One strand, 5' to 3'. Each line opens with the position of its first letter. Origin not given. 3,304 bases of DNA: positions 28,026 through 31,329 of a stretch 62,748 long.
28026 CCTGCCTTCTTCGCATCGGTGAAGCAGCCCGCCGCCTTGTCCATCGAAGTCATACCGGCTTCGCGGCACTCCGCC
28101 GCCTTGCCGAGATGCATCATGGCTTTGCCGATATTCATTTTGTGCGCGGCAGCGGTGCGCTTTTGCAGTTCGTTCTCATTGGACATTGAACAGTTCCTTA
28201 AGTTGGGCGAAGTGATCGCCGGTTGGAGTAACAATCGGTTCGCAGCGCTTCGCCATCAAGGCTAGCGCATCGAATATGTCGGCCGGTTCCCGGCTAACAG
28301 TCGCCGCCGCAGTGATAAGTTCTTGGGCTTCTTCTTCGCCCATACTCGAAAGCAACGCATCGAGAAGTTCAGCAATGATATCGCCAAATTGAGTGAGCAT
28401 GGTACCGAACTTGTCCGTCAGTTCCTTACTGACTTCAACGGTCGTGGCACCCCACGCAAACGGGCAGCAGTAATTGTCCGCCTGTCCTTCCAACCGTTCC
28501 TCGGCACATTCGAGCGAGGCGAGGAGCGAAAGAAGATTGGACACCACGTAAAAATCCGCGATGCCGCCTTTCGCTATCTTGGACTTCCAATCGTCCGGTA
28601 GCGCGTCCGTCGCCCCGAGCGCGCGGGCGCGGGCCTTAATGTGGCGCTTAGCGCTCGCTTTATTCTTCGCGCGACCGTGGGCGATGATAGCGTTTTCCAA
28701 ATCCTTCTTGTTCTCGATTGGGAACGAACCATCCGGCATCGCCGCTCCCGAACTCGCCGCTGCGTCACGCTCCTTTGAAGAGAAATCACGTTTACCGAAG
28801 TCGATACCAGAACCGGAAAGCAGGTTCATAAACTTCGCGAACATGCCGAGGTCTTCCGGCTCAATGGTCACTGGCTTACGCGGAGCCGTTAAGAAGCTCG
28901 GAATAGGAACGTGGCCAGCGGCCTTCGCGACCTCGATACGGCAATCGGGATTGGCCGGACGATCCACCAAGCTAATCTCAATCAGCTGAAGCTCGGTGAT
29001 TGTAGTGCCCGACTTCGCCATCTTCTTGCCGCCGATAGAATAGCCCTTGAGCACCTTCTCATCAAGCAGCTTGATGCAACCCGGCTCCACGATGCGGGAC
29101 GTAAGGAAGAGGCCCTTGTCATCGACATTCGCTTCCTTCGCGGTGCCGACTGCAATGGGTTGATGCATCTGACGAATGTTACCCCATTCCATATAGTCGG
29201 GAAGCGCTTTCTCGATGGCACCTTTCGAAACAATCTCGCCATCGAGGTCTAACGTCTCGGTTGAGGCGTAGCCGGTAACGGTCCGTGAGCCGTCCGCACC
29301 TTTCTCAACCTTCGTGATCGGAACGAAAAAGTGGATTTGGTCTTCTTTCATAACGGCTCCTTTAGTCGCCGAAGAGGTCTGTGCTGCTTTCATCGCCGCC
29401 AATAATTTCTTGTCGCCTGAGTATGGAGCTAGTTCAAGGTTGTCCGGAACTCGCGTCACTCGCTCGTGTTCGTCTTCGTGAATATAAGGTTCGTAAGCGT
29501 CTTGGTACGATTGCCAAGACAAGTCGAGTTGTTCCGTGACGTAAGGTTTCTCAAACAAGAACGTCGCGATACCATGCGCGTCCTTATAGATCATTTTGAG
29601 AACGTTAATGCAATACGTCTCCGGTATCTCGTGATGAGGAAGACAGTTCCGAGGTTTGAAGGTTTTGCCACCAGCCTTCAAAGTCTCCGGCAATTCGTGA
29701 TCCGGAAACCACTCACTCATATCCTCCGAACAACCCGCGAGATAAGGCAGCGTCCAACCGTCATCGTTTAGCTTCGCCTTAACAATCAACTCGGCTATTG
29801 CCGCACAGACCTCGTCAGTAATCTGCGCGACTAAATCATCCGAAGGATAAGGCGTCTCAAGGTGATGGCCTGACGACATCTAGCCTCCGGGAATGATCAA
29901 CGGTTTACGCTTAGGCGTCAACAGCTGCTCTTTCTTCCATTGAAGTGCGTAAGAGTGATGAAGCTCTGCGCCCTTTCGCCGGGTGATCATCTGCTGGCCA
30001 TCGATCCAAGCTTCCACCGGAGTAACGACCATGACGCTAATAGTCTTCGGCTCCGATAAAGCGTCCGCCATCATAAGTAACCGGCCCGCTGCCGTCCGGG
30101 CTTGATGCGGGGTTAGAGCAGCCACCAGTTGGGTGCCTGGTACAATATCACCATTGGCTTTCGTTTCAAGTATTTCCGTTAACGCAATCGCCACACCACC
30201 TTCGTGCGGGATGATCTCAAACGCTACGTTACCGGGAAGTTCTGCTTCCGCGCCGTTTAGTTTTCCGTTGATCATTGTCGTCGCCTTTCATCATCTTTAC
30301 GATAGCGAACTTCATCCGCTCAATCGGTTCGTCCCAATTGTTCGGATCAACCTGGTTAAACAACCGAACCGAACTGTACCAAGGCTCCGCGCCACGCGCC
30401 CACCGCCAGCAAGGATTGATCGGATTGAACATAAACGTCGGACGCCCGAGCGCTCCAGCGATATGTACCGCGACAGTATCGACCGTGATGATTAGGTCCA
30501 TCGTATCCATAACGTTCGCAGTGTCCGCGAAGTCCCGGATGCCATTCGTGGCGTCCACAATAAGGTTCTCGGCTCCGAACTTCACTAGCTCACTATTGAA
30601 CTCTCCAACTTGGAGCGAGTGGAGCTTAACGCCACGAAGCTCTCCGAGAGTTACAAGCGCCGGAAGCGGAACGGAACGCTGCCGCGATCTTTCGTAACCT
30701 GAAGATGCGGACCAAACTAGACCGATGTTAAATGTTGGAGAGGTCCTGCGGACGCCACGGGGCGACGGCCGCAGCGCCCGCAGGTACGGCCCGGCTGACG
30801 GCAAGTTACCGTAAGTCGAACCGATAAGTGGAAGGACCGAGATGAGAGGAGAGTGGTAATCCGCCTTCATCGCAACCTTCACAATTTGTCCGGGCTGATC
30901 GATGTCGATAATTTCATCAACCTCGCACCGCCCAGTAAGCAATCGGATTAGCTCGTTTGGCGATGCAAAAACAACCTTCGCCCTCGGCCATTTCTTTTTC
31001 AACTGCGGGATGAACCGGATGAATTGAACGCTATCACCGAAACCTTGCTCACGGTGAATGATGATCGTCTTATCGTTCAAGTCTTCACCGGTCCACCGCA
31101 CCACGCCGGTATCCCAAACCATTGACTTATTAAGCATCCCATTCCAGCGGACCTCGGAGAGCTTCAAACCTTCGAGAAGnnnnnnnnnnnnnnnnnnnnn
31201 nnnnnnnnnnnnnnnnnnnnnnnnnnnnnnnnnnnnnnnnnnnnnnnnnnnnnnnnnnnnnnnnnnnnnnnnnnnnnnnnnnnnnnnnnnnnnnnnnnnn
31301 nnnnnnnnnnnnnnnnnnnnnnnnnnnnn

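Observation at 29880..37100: A 7-kb sugar-synthesis and glycosyltransferase island inserted in the head-morphogenesis module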

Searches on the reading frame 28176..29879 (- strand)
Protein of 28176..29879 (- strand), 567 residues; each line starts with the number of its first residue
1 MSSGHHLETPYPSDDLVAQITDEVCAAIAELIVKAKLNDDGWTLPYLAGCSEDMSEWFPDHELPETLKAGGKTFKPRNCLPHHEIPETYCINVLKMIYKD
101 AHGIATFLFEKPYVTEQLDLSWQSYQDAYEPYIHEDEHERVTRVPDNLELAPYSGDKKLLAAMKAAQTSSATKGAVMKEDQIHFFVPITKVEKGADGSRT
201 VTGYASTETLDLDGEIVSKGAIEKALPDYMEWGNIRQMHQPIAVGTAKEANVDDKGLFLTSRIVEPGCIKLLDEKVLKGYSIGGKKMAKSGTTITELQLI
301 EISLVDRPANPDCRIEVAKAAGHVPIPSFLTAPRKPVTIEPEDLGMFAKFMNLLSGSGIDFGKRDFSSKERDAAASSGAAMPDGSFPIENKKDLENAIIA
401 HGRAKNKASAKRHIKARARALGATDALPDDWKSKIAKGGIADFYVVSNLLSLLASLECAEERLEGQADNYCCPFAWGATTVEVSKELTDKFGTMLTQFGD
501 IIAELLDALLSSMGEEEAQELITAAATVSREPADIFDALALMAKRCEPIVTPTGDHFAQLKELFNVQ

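Call 4: search_protein_families(library=pfam, max_evalue=0.01, proteins=[window:28176-29879:-])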
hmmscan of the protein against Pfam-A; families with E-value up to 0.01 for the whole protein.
window:28176-29879:- (567 aa): 1 family
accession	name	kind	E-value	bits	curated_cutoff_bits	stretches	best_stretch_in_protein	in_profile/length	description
PF04586.22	Peptidase_S78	-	1.7e-07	32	21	1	192-319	9-156/165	Caudovirus prohead serine protease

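Call 9: search_protein_families(library=ncbifam, max_evalue=0.01, proteins=[window:28176-29879:-])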
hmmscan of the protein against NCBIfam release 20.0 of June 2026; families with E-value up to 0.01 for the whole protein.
window:28176-29879:- (567 aa): 1 family
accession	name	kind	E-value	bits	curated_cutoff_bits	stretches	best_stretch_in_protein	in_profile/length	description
TIGR01543.1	proheadase_HK97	equivalog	3e-07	30.7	59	1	200-320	2-140/142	HK97 family phage prohead protease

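Call 10: search_protein_families(library=phrogs, max_evalue=0.01, proteins=[window:28176-29879:-])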
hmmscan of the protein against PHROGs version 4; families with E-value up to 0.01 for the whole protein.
window:28176-29879:- (567 aa): 6 families
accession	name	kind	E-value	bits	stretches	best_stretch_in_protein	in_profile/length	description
phrog_21715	-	unknown function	6.3e-34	118.9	1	185-321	5-145/381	-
phrog_80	-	head and packaging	1.2e-27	98.5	2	169-321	204-381/607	head maturation protease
phrog_9427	-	head and packaging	1.2e-13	52.1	1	179-321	12-172/453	head maturation protease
phrog_1028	-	head and packaging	2.6e-11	44.7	1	177-259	13-103/591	head maturation protease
phrog_617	-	head and packaging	3.3e-07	30.6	1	289-366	132-171/626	major head protein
phrog_34096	-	head and packaging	0.0083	16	0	187-315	125-273/412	head maturation protease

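Call 16: find_related_loci(query=window:28176-29879:-, collection=viral_contigs, flank=10000)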
Query window:28176-29879:- (567 aa) in viral_contigs; peptide patterns used: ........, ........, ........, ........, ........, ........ (x = any residue, [..] = any of these).
10 stretches matched a pattern; 6 encode a relative of the query (tblastn E <= 1e-3); 6 distinct loci.
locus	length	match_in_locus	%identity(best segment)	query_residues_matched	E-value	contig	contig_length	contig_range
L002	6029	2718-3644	44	167-431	5e-66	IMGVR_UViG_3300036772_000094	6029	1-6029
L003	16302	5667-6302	45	185-381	1e-41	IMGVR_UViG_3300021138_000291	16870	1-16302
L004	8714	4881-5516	45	185-381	1e-41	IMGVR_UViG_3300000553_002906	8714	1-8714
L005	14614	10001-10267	55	361-446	5e-23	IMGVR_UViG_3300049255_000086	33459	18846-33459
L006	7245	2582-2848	55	361-446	4e-23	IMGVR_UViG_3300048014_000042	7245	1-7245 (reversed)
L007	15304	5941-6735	36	180-457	1e-35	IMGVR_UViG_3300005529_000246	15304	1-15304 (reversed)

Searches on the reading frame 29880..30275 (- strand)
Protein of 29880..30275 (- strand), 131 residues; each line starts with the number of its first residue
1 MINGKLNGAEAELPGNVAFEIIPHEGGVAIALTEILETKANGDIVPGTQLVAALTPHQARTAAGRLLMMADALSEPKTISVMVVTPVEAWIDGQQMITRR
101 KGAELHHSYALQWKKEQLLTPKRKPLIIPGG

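Call 4: search_protein_families(library=pfam, max_evalue=0.01, proteins=[window:29880-30275:-])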
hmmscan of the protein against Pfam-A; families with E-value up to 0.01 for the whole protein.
window:29880-30275:- (131 aa): 0 families

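Call 9: search_protein_families(library=ncbifam, max_evalue=0.01, proteins=[window:29880-30275:-])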
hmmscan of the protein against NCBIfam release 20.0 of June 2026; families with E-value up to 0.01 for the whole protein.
window:29880-30275:- (131 aa): 0 families

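Call 10: search_protein_families(library=phrogs, max_evalue=0.01, proteins=[window:29880-30275:-])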
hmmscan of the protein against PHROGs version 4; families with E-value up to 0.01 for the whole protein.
window:29880-30275:- (131 aa): 0 families

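Call 90: search_solved_structures(query=window:29880-30275:-, max_evalue=10)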
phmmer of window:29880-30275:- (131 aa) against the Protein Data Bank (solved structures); distinct sequences matched with E-value up to 10: 2.
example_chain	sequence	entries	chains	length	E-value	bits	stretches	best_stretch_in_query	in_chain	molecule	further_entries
9nri_BO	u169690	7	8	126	1.5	12.3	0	16-43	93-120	Large ribosomal subunit protein eL18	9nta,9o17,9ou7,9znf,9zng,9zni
6tba_8A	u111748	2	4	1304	1.6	12.1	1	7-70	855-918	Uncharacterized protein | Putative gene transfer agent protein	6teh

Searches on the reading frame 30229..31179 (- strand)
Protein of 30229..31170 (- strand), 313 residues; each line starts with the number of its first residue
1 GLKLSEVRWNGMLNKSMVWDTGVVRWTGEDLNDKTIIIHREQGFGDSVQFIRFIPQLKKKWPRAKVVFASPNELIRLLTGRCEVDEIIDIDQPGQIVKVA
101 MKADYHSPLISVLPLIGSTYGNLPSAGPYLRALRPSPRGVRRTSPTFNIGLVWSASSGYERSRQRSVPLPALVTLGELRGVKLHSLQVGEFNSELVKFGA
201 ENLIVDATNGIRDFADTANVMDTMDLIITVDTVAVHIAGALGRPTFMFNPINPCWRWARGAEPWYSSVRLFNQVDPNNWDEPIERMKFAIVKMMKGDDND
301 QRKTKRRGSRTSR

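Call 17: find_related_loci(query=window:30229-31170:-, collection=viral_contigs, flank=10000)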
Query window:30229-31170:- (313 aa) in viral_contigs; peptide patterns used: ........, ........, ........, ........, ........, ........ (x = any residue, [..] = any of these).
1 stretches matched a pattern, but none encodes a relative of the query by tblastn (E <= 1e-3).

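Call 45: search_dna_similar(query=window:30229-31170:-, collection=phages, mode=protein, max_evalue=0.001)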
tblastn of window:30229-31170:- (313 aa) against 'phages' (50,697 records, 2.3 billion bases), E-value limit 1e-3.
Records with a match: 6; places in all: 6; records where one place covers at least 80% of the query: 5.
Best place of each record, by identity: <60% 6.
By first word of the organism name: Synechococcus 3; Marine 1; Caudoviricetes 1; Rhizobium 1.
By host as written in the record: - 2; Synechococcus sp. KCZYC6 2; Synechococcus elongatus PCC 7942 = FACHB-805 1; Sinorhizobium americanum X2_30 1.
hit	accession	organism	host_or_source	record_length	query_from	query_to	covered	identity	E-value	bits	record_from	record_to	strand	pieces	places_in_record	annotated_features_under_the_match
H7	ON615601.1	Synechococcus phage BUCT-ZZ01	Synechococcus elongatus PCC 7942 = ...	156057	33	290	82%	28.7%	8e-21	99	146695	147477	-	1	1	hypothetical protein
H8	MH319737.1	Marine virus AG-345-E08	single cell amplified by WGA-X; seawater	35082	25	286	84%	28.2%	1e-17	89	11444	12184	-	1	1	record has no annotation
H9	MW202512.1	Caudoviricetes sp.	Manatee Spring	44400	26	296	87%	26.2%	4e-10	67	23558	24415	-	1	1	tetratricopeptide repeat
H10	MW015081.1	Synechococcus phage S-SRM01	Synechococcus sp. KCZYC6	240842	25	286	84%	26.7%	3e-18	91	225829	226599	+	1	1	tetratricopeptide repeat protein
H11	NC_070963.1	Synechococcus phage S-SRM01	Synechococcus sp. KCZYC6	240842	25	286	84%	26.7%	3e-18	91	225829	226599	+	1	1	tetratricopeptide repeat protein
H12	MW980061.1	Rhizobium phage RHph_X2_30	Sinorhizobium americanum X2_30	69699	29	268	77%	23.9%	3e-6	55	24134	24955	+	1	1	glycosyltransferase family polysaccharide biosynthesis protein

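Call 73: find_related_loci(query=A4, collection=genome_contigs, flank=6000)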
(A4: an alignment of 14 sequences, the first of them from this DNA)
Query A4 (305 aa) in genome_contigs; peptide patterns used: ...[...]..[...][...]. (x = any residue, [..] = any of these).
600 stretches matched a pattern (row limit reached: there are more); 592 encode a relative of the query (tblastn E <= 1e-3); the best 80 are kept; 80 distinct loci.
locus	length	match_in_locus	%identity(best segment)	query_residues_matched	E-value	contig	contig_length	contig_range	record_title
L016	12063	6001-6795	37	29-296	4e-54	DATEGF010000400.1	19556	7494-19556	MAG TPA_asm: Stellaceae bacterium isolate SMAG_U8778 k141_2420744, whole genome shotgun sequence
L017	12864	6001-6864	33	3-295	2e-50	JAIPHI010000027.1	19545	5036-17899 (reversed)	MAG: Candidatus Neomarinimicrobiota bacterium isolate Tobar15.5-16.5m-G29 Tobar15-5-16-5m-C1853, whole genome shotgun se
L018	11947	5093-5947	36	4-298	3e-50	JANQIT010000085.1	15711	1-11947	MAG: Hwanghaeella sp. isolate PL24a_bin.65 k99_8569012, whole genome shotgun sequence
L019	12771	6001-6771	38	29-289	2e-50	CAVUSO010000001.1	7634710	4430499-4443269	MAG: uncultured cyanobacterium isolate MFD01689.bin.1.35 genome assembly, contig: contig_27210, whole genome shotgun seq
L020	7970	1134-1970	35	23-302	7e-50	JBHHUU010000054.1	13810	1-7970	MAG: Nitrospirota bacterium isolate S.5.sp1_bin.40 NODE_1467_length_13810_cov_7.236278, whole genome shotgun sequence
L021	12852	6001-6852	34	3-293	2e-49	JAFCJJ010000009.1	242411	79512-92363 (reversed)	Bradyrhizobium diazoefficiens strain SZCCT0423 NODE_9, whole genome shotgun sequence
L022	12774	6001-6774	35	29-290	4e-49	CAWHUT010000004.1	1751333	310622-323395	MAG: uncultured Alphaproteobacteria bacterium isolate MFD03044.bin.2.60 genome assembly, contig: contig_15839, whole gen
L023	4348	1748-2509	39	29-289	2e-48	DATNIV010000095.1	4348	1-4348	MAG TPA_asm: Telmatospirillum sp. isolate SMAG_U11382 k141_379900, whole genome shotgun sequence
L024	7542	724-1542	37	28-304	8e-48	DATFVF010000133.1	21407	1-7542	MAG TPA_asm: Pseudolabrys sp. isolate SMAG_U9457 k141_1088853, whole genome shotgun sequence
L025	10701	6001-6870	36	4-293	8e-48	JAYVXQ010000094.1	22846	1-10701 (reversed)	MAG: Acetobacteraceae bacterium isolate GL85_DN_metabat_19_sub GL85_DN_metabat_19_sub_93, whole genome shotgun sequence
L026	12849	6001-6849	33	11-298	6e-48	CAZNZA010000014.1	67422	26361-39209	MAG TPA_asm: uncultured Polyangiaceae bacterium isolate SRP220891_co3_396 genome assembly, contig: NODE_279_length_67422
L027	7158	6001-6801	33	29-295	2e-47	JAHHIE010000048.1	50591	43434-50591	MAG: Stenomitos rutilans HA7619-LM2 scaffold_243_c1, whole genome shotgun sequence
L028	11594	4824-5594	36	29-293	2e-47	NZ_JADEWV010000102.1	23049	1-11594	Microcoleus sp. LEGE 07076 NODE_186_length_23049_cov_4.42134, whole genome shotgun sequence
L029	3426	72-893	35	28-296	1e-47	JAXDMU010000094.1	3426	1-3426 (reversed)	MAG: Aliidongia sp. isolate BP_649 scaffold_1310686, whole genome shotgun sequence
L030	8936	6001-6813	35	23-297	4e-47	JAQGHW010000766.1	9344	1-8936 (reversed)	MAG: Rhodopila sp. isolate RYN_443 scaffold_410567, whole genome shotgun sequence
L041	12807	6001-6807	36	8-282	5e-46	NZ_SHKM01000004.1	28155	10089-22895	Azospira oryzae strain DSM 21223 Ga0310491_14, whole genome shotgun sequence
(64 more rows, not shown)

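Call 88: get_annotated_region(hit=H12, flank=9000)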
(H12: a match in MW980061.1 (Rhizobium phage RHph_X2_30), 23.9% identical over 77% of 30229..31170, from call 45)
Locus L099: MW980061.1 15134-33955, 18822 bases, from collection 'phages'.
description: Rhizobium phage RHph_X2_30, complete genome.
organism: Rhizobium phage RHph_X2_30 (NCBI taxid 2836126)
taxonomy: Viruses; Duplodnaviria; Heunggongvirae; Uroviricota; Caudoviricetes; Casjensviridae
host: Sinorhizobium americanum X2_30; source: agricultural lands; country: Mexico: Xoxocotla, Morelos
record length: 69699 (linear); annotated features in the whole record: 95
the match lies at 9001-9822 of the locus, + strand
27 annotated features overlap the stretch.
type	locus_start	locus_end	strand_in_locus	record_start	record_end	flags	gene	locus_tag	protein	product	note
CDS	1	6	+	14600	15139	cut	-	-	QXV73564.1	helix-turn-helix transcriptional regulator protein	GO_component: GO:0005622 - intracellular; GO_function: GO:0000156 - two-component response regulator activity; ...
CDS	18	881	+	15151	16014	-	-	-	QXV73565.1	thymidylate synthase protein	GO_function: GO:0004799 - thymidylate synthase activity; GO_process: GO:0006231 - dTMP biosynthetic process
CDS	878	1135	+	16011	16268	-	-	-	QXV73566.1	hypothetical protein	-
CDS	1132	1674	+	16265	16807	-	-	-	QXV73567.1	hypothetical protein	-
CDS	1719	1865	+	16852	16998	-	-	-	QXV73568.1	hypothetical protein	-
CDS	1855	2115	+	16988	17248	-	-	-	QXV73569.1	acyl carrier protein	GO_function: GO:0000036 - acyl carrier activity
CDS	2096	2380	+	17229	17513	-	-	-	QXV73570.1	hypothetical protein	-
CDS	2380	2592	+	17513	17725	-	-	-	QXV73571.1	hypothetical protein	-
CDS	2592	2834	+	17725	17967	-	-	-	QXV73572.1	hypothetical protein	-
CDS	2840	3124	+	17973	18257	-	-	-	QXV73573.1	hypothetical protein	-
CDS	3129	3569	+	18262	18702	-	-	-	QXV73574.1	hypothetical protein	-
CDS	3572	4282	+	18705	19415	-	-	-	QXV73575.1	putative DNA methyltransferase protein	-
CDS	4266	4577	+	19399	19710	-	-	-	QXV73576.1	hypothetical protein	-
CDS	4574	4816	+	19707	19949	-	-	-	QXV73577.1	hypothetical protein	-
CDS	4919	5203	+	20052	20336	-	-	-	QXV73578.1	hypothetical protein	-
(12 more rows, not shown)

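Call 89: get_annotated_region(hit=H9, flank=9000)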
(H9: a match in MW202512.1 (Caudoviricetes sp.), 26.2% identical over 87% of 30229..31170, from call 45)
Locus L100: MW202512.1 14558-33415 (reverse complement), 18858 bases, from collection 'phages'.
description: Podoviridae sp. isolate ctDrO704, complete genome.
organism: Caudoviricetes sp. (NCBI taxid 2832643)
taxonomy: Viruses; Duplodnaviria; Heunggongvirae; Uroviricota; Caudoviricetes
host: -; source: Manatee Spring; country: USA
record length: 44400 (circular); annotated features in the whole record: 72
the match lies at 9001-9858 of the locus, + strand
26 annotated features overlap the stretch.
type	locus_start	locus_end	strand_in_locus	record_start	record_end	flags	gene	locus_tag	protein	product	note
CDS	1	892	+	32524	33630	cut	-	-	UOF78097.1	cell envelope integrity inner membrane protein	-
CDS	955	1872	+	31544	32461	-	-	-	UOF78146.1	hypothetical protein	-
CDS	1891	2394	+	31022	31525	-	-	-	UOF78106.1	homing endonuclease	-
CDS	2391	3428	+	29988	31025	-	-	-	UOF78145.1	hypothetical protein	-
CDS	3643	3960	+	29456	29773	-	-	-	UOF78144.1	hypothetical protein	-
CDS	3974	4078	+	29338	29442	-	-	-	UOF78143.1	MHC class i polypeptidE-related sequence systeM-viral protein compleX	-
CDS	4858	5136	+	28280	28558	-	-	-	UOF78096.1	hnhc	-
CDS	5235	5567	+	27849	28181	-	-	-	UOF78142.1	hypothetical protein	-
CDS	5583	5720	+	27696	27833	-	-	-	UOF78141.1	hypothetical protein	-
CDS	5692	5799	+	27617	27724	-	-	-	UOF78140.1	hypothetical protein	-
CDS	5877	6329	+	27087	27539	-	-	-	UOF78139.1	icea protein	-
CDS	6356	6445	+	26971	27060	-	-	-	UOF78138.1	hypothetical protein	-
CDS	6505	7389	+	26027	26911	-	-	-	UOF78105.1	major capsid protein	-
CDS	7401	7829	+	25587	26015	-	-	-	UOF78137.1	hypothetical protein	-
CDS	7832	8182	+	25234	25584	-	-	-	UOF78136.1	hypothetical protein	-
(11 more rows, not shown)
